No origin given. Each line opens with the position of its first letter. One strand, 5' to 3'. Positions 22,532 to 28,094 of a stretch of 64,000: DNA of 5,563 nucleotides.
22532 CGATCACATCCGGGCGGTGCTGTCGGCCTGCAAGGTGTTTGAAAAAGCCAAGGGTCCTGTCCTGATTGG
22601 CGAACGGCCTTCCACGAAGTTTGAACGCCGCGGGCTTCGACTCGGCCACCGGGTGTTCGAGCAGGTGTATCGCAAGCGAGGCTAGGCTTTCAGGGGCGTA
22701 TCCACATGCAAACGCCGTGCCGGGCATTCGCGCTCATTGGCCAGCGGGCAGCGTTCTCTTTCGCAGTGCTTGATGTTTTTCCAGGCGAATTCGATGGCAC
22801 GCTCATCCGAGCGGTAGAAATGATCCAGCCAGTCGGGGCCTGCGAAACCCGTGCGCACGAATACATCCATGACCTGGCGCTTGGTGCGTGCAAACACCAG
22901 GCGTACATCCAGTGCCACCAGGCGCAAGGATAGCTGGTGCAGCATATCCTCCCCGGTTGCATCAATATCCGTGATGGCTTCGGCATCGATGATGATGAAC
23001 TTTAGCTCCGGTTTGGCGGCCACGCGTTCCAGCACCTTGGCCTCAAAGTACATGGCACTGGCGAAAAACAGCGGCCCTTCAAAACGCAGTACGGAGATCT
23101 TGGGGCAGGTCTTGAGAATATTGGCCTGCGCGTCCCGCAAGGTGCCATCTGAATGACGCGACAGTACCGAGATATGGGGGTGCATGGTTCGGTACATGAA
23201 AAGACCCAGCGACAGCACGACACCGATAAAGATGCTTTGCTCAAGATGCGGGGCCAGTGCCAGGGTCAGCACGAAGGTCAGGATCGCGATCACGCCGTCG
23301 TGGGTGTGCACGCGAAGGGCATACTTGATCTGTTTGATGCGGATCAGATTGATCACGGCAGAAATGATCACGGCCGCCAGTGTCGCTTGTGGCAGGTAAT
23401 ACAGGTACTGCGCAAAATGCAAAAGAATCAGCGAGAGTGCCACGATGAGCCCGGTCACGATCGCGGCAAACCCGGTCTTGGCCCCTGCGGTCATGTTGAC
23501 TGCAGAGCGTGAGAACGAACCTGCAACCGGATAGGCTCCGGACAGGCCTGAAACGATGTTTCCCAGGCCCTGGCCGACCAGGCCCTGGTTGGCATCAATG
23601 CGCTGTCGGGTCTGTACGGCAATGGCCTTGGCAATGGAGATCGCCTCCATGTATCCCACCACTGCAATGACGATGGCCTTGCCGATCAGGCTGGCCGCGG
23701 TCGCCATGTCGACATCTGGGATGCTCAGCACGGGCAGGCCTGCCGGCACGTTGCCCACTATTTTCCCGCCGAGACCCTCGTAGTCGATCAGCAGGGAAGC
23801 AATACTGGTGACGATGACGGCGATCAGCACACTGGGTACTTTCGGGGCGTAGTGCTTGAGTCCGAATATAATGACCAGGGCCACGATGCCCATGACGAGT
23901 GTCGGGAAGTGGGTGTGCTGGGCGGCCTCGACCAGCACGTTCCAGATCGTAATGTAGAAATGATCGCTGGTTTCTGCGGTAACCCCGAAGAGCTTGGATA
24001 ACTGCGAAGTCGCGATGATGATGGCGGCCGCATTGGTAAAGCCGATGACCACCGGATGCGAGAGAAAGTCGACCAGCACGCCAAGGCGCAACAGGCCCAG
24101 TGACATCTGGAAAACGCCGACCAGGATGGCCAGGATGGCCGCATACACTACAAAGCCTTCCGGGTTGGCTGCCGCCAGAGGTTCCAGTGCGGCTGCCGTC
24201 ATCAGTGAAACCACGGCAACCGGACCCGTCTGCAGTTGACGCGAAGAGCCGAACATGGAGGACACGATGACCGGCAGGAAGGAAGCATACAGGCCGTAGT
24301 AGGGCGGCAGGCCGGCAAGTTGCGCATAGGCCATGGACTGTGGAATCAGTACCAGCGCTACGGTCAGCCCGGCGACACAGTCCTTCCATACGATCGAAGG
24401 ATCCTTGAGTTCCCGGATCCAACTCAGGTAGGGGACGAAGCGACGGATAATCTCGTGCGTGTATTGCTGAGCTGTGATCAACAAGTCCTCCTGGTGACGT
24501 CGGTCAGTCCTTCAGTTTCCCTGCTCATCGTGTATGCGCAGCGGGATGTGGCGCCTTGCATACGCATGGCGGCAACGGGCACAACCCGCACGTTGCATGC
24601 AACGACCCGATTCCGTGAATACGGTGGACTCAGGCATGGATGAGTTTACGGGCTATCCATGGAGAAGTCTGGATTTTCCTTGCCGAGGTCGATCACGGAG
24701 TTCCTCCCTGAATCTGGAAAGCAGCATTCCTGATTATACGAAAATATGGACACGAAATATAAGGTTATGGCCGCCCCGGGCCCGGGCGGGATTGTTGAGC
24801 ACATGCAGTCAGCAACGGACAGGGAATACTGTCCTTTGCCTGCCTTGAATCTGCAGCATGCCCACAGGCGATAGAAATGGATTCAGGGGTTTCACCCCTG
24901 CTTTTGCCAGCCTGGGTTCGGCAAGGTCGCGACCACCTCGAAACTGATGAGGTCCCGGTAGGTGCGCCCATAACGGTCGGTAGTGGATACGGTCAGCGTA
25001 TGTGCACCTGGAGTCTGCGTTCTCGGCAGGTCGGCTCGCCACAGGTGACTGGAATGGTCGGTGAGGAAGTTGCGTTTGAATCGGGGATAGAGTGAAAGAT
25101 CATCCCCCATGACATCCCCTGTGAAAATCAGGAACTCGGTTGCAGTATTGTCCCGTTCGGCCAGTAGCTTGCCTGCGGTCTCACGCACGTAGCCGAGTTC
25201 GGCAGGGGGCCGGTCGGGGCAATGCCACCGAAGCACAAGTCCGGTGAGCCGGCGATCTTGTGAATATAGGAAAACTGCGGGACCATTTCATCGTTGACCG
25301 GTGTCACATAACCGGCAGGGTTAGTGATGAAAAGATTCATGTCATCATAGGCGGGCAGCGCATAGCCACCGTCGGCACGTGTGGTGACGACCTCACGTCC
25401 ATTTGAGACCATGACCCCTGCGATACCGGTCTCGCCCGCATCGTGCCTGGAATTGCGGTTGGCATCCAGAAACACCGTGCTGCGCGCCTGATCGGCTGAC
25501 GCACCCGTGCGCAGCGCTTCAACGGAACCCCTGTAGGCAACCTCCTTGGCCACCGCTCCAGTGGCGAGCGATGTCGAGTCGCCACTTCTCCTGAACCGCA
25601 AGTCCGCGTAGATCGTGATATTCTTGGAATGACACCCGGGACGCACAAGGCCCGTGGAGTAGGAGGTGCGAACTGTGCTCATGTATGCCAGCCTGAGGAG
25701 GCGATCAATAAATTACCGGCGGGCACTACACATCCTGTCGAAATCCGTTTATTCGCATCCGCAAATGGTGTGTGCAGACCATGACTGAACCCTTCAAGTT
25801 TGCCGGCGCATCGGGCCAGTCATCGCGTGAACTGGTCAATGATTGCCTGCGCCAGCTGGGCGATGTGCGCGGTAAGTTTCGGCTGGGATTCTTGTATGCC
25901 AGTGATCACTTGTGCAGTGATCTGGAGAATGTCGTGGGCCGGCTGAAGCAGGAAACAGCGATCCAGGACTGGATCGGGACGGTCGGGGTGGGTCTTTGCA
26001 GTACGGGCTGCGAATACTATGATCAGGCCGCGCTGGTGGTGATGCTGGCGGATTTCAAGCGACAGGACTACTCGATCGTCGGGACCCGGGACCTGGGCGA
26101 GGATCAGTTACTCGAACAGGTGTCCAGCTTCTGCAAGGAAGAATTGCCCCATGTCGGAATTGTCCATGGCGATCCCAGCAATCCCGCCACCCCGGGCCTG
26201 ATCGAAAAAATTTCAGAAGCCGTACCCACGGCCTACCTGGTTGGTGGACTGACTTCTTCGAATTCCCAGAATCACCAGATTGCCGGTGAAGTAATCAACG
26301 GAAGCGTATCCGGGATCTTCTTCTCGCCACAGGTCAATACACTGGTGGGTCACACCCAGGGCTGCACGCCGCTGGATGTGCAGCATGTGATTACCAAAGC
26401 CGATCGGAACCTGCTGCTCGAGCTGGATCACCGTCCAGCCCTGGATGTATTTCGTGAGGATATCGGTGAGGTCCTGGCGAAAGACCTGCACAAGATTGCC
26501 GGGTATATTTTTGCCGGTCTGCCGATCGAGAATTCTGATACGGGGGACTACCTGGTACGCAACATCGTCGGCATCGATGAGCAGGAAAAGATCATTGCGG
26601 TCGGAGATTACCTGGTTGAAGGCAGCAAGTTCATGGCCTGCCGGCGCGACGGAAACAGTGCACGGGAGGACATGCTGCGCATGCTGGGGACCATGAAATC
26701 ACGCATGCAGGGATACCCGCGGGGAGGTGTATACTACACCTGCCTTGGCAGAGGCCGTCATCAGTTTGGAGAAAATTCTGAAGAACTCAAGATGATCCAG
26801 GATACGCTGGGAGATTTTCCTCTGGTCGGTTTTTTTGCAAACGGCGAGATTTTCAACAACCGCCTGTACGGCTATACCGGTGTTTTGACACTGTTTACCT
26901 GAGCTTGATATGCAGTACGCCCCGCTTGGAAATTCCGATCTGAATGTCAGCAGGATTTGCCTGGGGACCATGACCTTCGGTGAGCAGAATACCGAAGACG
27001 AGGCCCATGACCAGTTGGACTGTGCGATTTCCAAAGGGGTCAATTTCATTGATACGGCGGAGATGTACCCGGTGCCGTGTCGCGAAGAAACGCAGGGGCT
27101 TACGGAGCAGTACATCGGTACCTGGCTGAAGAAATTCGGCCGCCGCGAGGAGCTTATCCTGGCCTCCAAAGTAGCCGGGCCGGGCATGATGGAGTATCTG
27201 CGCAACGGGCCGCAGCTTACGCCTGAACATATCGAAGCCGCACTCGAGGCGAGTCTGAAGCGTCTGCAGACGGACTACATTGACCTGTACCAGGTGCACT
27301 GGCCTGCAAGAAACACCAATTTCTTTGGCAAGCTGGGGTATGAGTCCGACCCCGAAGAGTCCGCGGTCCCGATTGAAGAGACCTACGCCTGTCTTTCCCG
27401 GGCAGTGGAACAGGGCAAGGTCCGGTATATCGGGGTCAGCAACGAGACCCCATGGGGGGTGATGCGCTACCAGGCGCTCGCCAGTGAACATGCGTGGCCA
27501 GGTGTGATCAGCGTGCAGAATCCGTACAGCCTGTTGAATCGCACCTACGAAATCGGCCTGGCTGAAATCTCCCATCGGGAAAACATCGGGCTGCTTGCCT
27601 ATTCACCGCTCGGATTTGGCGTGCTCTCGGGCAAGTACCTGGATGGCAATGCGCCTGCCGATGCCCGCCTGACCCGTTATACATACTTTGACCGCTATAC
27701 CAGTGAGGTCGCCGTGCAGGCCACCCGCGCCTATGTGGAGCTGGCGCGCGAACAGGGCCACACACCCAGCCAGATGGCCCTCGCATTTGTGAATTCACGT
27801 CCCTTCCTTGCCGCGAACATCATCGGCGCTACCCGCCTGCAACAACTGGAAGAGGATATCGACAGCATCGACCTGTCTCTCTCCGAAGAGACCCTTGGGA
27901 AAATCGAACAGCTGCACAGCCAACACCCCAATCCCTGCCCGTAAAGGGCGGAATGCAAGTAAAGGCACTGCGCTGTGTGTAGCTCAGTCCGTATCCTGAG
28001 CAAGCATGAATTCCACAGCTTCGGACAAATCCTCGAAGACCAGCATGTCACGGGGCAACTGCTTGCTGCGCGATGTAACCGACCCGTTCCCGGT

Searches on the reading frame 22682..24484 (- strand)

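Call 61: search_protein_families(library=pfam, proteins=[window:22682-24484:-], max_evalue=0.00001)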
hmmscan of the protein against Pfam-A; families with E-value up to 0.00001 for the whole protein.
window:22682-24484:- (600 aa): 2 families
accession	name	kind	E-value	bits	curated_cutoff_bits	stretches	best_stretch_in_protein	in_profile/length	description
PF00916.26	Sulfate_transp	-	6.1e-103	344.9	23.2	1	33-403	2-380/380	Sulfate permease family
PF01740.26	STAS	-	2e-14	53.7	22.6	1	459-548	6-94/106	STAS domain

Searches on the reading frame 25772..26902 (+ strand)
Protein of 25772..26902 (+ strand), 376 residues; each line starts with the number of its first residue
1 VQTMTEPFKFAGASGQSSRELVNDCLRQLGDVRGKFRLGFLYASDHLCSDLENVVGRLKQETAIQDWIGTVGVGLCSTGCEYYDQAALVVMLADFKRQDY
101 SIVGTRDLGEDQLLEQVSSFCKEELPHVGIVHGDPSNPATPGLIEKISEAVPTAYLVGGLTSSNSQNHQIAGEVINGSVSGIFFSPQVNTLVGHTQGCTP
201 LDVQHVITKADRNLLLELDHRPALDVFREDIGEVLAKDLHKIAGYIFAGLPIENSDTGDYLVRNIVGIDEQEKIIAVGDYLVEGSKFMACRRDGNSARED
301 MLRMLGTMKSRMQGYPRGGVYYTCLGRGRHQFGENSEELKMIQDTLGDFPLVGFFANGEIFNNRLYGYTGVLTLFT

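Call 94: search_protein_families(library=pfam, proteins=[window:25772-26902:+], max_evalue=0.00001)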
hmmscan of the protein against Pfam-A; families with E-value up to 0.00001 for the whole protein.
window:25772-26902:+ (376 aa): 2 families
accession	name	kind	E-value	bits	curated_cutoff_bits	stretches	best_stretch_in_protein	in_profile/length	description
PF08495.15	FIST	-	1e-25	91.2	23.2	1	38-221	2-189/189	FIST N domain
PF10442.14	FIST_C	-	6.7e-24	84.9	28.5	1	223-362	1-131/131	FIST C domain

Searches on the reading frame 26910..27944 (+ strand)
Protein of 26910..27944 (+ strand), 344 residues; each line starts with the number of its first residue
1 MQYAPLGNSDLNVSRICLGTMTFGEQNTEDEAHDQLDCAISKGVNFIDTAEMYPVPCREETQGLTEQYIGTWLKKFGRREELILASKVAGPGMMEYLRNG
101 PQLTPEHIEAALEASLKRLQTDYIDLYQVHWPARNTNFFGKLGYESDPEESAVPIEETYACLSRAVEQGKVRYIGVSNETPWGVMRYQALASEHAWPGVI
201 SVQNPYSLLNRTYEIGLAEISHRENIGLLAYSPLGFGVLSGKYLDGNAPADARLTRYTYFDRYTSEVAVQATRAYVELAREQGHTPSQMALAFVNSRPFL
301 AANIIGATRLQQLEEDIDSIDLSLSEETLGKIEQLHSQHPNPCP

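Call 94: search_protein_families(library=pfam, proteins=[window:26910-27944:+], max_evalue=0.00001)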
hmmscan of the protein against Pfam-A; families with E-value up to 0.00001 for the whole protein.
window:26910-27944:+ (344 aa): 1 family
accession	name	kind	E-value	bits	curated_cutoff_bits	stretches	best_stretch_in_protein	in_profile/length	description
PF00248.27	Aldo_ket_red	-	1.8e-67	227.9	24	1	15-335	1-289/291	Aldo/keto reductase family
